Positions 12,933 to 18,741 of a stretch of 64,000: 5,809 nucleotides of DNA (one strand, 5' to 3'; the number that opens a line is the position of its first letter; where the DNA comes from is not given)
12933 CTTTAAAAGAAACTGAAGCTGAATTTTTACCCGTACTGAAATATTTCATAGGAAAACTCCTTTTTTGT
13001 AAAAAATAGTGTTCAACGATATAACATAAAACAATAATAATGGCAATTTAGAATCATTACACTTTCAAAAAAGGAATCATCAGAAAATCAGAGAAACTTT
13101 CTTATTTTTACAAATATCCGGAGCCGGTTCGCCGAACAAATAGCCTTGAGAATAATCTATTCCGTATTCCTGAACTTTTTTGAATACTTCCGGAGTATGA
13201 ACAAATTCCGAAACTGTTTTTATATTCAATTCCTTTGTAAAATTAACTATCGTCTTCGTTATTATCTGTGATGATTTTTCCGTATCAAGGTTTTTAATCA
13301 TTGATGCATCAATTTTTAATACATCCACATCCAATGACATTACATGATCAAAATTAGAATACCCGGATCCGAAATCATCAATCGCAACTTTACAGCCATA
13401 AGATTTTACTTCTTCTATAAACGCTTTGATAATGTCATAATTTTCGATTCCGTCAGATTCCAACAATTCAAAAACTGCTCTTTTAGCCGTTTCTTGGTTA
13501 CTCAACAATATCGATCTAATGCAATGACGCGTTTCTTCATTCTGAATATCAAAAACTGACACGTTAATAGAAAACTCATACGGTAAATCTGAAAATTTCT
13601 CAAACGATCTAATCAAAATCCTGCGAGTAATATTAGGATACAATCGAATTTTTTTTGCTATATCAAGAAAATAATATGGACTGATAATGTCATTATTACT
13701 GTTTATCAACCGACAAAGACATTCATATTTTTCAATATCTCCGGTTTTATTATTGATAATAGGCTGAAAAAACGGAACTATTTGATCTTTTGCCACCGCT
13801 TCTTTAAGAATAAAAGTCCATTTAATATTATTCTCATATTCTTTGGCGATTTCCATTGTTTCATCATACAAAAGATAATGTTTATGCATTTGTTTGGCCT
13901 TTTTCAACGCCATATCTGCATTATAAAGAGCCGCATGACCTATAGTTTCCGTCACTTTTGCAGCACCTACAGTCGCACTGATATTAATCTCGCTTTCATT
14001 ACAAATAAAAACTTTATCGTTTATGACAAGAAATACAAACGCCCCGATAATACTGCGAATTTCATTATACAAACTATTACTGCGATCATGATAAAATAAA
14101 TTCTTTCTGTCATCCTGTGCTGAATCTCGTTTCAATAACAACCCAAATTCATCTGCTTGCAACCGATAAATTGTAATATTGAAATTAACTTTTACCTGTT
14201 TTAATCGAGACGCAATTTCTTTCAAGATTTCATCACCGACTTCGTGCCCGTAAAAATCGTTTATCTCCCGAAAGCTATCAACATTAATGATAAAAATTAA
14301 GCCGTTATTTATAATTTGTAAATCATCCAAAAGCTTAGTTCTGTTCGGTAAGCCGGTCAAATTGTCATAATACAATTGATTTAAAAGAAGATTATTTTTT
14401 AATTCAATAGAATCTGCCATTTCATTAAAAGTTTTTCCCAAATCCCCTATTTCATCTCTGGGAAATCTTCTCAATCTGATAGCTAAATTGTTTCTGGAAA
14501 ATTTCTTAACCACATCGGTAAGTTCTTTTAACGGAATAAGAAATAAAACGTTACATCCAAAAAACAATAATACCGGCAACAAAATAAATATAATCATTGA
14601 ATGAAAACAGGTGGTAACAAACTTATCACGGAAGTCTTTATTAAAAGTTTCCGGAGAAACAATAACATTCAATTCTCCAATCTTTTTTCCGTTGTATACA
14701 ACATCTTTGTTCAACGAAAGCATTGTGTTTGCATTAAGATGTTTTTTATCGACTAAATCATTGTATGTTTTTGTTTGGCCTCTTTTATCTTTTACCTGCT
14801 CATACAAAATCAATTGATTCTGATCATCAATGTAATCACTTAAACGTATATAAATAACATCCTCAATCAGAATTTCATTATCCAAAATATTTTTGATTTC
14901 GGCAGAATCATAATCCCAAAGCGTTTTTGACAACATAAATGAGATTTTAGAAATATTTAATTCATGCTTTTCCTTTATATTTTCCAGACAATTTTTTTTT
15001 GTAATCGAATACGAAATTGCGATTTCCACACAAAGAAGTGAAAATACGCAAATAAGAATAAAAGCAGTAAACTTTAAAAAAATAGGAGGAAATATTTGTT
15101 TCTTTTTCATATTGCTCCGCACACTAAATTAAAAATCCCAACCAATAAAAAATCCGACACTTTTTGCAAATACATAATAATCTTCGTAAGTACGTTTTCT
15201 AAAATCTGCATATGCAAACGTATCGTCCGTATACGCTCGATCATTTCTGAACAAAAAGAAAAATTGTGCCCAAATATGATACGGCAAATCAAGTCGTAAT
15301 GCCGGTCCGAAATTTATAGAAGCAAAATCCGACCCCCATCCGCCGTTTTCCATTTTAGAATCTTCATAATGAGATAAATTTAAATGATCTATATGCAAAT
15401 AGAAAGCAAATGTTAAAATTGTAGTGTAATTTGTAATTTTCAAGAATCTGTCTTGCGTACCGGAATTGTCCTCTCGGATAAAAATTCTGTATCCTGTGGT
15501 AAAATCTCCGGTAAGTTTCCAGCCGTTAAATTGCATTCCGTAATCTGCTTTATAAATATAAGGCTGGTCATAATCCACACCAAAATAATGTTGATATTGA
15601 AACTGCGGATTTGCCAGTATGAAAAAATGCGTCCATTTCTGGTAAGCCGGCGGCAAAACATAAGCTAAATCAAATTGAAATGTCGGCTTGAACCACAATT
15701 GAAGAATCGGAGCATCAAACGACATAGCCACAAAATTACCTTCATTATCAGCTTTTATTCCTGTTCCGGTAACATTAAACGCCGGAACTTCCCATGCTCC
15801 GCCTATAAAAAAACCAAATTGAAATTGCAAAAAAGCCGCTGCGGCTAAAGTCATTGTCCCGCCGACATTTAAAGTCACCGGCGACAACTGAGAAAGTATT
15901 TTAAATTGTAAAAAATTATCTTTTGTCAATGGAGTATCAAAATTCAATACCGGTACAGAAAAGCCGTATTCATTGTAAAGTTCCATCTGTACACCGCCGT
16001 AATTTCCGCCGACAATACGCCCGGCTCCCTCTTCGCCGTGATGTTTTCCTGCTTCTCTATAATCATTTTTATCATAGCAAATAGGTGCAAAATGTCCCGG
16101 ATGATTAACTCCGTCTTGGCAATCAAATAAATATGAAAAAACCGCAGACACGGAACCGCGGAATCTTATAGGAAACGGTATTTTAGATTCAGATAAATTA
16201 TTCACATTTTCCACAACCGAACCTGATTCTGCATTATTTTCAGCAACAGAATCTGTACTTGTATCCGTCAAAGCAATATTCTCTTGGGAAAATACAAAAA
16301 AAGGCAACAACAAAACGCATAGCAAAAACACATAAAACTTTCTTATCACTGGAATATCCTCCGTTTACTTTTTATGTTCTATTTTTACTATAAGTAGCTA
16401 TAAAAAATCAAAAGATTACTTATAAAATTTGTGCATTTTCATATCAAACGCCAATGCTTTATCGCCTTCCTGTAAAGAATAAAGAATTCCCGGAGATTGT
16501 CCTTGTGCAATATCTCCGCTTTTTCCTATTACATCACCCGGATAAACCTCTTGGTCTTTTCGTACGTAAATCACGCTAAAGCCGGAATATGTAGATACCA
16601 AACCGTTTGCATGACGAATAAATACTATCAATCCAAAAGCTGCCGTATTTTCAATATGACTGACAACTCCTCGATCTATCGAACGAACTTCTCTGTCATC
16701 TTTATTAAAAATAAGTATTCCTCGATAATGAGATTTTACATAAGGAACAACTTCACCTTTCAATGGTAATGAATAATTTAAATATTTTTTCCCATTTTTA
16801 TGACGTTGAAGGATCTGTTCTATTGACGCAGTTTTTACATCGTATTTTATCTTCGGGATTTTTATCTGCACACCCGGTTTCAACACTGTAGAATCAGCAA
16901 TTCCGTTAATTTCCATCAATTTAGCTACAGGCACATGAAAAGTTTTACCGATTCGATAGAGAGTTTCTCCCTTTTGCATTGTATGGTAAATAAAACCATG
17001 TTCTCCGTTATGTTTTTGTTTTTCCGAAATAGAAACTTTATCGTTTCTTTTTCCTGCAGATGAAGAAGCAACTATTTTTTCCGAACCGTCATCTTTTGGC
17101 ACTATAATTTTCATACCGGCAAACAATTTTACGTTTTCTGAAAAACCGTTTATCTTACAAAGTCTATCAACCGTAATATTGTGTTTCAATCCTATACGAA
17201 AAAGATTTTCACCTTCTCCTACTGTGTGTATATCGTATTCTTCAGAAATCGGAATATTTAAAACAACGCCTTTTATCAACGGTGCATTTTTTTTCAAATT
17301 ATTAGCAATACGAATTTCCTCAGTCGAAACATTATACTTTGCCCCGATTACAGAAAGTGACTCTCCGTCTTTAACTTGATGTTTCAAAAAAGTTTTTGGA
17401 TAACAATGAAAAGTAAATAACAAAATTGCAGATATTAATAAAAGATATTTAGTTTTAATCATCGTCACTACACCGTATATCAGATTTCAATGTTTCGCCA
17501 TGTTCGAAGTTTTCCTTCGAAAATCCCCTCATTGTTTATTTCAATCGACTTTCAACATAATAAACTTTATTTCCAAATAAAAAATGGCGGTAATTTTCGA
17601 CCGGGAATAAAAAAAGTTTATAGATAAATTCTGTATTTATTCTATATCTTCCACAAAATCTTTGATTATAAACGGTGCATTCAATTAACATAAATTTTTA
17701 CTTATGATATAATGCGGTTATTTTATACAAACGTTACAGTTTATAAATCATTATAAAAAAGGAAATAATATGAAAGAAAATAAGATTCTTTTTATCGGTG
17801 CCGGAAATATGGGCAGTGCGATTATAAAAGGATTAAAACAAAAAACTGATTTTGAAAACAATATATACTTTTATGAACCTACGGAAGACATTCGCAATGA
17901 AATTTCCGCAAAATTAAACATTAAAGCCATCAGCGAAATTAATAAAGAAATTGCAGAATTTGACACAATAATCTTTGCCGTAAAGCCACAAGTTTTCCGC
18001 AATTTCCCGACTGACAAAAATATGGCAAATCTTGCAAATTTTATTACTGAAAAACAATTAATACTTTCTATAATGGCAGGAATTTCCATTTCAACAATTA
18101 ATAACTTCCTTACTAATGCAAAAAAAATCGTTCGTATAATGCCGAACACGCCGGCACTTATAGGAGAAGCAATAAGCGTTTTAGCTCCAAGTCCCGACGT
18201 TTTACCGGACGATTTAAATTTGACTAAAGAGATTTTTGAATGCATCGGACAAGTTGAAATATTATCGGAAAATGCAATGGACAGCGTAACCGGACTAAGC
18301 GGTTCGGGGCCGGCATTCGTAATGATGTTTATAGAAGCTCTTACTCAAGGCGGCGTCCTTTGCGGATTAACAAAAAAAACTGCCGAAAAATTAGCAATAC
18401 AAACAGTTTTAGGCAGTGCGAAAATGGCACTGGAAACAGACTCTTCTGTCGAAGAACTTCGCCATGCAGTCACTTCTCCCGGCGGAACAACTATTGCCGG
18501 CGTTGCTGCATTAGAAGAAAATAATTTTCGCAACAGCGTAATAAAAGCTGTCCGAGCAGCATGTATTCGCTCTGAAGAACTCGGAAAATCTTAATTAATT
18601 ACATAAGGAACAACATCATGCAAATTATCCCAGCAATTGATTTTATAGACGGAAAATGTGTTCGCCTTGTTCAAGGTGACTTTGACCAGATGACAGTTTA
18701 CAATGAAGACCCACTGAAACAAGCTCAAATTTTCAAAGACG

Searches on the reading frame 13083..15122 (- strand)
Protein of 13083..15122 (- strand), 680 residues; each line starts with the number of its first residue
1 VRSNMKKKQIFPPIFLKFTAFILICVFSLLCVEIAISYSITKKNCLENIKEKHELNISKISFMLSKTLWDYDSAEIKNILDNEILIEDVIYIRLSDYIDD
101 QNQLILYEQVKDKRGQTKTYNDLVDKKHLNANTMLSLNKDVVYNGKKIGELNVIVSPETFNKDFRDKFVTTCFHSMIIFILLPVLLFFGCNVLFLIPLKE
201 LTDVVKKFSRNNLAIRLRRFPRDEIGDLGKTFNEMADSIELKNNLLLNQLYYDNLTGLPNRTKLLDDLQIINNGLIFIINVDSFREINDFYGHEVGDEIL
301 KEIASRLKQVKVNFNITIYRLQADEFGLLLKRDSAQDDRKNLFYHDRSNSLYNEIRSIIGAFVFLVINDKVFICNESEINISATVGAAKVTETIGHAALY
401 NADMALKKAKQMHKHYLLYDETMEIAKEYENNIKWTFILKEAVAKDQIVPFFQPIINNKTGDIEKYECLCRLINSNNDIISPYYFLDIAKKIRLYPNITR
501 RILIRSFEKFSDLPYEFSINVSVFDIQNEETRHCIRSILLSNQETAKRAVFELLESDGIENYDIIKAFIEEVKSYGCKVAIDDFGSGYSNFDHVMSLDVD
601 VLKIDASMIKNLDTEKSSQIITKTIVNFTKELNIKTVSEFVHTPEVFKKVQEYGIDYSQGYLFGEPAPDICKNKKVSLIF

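Call 27: search_protein_families(library=pfam, proteins=[window:13083-15122:-], max_evalue=0.00001)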
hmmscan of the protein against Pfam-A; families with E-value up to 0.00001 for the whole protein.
window:13083-15122:- (680 aa): 3 families
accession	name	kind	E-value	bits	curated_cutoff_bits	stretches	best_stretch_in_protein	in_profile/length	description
PF00563.25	EAL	-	3.3e-57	194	31.3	1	439-666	4-236/236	EAL domain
PF00990.26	GGDEF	-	1.5e-18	67.5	23.8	1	251-336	2-94/161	Diguanylate cyclase, GGDEF domain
PF00672.30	HAMP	-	1.3e-09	38.7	25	1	197-240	9-52/53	HAMP domain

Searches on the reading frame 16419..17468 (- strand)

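Call 27: search_protein_families(library=pfam, proteins=[window:16419-17468:-], max_evalue=0.00001)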
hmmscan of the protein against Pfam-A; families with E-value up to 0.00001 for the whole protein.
window:16419-17468:- (350 aa): 4 families
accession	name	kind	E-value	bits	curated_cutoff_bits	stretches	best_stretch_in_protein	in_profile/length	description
PF01476.26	LysM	-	3.3e-31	107.4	20.9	3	162-205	1-43/43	LysM domain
PF01551.29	Peptidase_M23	-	2.7e-14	53.6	28.7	1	248-338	3-93/96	Peptidase family M23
PF23446.1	LysM1_NFP_LYK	-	3.7e-07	31.4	36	0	36-75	16-56/60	NFP/LYK LysM1 domain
PF23473.1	LysM3_LYK4_5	-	3.3e-06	27.5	29.3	0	30-61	5-36/48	LYK4/5 LysM3 domain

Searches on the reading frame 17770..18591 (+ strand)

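Call 27: search_protein_families(library=pfam, proteins=[window:17770-18591:+], max_evalue=0.00001)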
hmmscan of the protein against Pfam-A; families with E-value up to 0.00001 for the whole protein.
window:17770-18591:+ (274 aa): 3 families
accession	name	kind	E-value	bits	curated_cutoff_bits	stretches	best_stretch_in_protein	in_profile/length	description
PF14748.11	P5CR_dimer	-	1.3e-39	135.1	25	1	167-271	1-105/105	Pyrroline-5-carboxylate reductase dimerisation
PF03807.23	F420_oxidored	-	9.2e-12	45.8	21.6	1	5-83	1-79/94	NADP oxidoreductase coenzyme F420-dependent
PF01488.26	Shikimate_DH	-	5.5e-06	26.9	24.3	1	2-73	11-85/138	Shikimate / quinate 5-dehydrogenase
